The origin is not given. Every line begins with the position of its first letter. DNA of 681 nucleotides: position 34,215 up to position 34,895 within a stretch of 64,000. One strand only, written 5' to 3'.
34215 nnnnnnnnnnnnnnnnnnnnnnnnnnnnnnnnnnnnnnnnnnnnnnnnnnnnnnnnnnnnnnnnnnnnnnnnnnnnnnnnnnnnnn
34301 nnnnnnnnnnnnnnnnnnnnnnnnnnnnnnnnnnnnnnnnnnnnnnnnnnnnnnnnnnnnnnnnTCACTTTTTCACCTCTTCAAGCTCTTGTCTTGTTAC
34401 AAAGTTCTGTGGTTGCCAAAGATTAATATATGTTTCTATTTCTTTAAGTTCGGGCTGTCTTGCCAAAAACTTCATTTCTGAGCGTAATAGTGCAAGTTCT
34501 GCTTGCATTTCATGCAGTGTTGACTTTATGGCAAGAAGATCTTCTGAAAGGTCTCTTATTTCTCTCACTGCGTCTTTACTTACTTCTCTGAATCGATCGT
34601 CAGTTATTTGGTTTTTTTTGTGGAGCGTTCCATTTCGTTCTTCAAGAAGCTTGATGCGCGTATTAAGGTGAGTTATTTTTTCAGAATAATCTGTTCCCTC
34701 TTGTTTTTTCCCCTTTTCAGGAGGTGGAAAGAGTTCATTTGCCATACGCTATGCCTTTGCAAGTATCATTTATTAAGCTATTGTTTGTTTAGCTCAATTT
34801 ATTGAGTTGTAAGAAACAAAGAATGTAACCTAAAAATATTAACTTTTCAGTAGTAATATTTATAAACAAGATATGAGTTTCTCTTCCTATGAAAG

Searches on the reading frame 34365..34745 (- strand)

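Call 5: search_protein_families(library=pfam, proteins=[window:34365-34745:-], max_evalue=0.01)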
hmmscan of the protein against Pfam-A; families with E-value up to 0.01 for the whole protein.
window:34365-34745:- (126 aa): 1 family
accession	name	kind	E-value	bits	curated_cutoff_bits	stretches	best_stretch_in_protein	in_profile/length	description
PF14257.11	DUF4349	-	0.00044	20.1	27.7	1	66-106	113-153/213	Domain of unknown function (DUF4349)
